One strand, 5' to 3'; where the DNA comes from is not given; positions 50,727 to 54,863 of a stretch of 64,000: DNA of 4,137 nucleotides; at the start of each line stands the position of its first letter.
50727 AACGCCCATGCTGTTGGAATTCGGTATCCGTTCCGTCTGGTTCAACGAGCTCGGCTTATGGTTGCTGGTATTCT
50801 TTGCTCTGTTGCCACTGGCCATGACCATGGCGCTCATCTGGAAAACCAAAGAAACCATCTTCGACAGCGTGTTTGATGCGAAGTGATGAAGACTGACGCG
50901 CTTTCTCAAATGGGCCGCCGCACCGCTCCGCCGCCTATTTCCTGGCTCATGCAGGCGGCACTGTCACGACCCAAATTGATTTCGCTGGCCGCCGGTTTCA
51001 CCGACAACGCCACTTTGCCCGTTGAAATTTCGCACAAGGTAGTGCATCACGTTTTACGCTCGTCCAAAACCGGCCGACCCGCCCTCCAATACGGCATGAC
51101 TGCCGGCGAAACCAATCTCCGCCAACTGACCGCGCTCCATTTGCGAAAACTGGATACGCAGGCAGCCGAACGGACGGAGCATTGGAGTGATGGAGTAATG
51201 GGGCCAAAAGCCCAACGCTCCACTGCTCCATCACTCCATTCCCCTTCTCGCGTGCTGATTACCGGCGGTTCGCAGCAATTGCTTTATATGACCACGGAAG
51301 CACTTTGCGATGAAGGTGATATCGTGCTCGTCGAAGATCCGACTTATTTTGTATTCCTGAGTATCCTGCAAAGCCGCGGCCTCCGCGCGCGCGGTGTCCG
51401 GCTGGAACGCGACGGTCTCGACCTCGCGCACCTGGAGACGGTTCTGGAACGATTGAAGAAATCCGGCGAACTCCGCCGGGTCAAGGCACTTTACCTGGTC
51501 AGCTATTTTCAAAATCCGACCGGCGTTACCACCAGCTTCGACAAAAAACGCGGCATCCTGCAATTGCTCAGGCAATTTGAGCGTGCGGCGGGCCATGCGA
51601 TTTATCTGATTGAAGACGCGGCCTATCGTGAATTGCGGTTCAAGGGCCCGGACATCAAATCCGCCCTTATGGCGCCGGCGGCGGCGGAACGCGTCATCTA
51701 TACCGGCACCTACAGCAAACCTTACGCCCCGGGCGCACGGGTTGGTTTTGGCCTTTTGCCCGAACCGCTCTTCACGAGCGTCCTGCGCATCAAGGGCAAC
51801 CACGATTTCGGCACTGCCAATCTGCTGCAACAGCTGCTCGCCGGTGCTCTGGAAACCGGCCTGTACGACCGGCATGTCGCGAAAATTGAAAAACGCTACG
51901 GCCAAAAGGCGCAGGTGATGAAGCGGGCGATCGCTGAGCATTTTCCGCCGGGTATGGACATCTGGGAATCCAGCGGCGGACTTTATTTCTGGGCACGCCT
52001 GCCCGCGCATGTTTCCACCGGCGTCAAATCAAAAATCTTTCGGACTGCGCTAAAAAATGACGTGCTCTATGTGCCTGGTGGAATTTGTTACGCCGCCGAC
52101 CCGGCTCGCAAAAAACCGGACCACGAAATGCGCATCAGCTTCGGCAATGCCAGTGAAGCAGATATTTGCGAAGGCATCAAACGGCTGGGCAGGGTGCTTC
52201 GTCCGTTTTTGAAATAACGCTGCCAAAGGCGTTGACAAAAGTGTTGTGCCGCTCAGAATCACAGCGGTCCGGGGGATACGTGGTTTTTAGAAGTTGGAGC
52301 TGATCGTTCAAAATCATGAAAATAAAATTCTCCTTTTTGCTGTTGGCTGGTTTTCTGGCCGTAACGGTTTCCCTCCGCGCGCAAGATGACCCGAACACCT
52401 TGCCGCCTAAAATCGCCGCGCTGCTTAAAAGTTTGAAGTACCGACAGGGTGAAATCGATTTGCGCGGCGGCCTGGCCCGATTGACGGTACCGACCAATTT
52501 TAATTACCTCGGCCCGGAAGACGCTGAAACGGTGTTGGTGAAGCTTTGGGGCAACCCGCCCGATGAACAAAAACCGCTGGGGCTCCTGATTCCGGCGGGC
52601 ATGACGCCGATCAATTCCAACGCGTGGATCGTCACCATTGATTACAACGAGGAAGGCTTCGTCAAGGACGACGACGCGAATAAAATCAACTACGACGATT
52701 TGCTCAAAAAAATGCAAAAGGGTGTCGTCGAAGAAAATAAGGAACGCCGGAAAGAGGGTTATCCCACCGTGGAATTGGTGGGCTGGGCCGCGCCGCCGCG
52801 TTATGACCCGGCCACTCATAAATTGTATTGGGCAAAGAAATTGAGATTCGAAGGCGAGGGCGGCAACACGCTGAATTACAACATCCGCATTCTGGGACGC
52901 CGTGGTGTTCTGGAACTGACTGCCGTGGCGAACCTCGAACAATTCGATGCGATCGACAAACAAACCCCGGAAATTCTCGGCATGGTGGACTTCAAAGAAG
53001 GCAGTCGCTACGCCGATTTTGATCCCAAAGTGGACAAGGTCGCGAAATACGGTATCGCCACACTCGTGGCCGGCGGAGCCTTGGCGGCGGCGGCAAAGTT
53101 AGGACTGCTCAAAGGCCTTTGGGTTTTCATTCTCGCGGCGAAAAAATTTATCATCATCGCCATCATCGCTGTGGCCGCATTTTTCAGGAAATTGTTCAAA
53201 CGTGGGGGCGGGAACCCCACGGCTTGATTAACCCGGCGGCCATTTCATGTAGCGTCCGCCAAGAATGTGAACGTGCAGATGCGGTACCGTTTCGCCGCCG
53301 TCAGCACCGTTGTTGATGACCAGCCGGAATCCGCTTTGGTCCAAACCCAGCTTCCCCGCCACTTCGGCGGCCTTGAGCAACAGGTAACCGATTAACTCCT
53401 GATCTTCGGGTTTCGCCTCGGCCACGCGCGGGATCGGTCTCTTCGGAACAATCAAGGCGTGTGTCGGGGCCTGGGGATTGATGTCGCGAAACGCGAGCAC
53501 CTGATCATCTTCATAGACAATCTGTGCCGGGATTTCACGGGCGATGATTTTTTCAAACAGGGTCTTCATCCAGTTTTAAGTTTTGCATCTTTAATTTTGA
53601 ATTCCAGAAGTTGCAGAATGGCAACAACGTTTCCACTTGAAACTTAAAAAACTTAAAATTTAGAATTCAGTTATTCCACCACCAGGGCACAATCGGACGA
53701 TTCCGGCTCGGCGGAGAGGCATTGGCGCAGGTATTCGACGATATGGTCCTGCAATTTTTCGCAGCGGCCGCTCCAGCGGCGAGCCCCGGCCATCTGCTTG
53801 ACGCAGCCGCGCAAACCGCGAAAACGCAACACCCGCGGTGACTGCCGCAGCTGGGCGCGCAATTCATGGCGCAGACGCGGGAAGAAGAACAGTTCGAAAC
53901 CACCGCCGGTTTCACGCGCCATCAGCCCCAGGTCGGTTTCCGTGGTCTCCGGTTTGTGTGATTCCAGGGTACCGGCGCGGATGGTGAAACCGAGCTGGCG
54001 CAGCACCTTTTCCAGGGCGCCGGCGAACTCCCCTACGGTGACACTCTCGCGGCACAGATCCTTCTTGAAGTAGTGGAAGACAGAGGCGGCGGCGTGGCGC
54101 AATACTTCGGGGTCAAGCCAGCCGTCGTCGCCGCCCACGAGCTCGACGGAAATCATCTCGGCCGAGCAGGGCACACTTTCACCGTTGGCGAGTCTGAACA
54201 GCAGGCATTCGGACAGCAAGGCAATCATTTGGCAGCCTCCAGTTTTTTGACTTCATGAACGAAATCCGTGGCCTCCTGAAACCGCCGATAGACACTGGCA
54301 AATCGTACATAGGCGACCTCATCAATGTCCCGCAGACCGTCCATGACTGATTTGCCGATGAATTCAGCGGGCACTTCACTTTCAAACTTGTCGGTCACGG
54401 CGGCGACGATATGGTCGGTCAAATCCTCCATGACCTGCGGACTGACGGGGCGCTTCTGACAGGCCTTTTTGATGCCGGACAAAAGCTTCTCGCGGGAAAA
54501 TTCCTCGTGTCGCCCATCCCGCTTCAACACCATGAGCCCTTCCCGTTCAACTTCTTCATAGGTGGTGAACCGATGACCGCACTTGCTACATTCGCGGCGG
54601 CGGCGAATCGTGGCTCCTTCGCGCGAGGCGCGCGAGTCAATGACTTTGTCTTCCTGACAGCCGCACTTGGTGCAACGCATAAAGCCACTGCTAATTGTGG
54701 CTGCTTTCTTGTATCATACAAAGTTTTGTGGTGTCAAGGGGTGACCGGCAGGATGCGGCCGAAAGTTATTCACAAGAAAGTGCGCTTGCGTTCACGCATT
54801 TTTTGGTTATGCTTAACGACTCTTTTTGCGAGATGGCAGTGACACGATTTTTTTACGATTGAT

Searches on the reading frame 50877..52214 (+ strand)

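Call 18: search_protein_families(library=pfam, proteins=[window:50877-52214:+], max_evalue=0.001)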
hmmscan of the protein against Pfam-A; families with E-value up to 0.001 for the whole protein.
window:50877-52214:+ (446 aa): 2 families
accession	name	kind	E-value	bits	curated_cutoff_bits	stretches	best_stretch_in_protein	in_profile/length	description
PF00155.27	Aminotran_1_2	-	5.6e-27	95.3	19.7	1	117-437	60-361/361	Aminotransferase class I and II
PF12897.13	Asp_aminotransf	-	2.2e-05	23.9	27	1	150-255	127-221/421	Aspartate amino-transferase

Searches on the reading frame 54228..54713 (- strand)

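Call 18: search_protein_families(library=pfam, proteins=[window:54228-54713:-], max_evalue=0.001)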
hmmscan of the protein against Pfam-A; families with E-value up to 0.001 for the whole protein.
window:54228-54713:- (162 aa): 2 families
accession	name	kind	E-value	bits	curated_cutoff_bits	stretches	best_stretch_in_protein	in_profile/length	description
PF03477.21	ATP-cone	-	1.2e-23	83.9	25.8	1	61-147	2-87/88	ATP cone domain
PF22811.2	Zn_ribbon_NrdR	-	7.1e-19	67.9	27.2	1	12-53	1-42/42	Transcriptional repressor NrdR-like, N-terminal domain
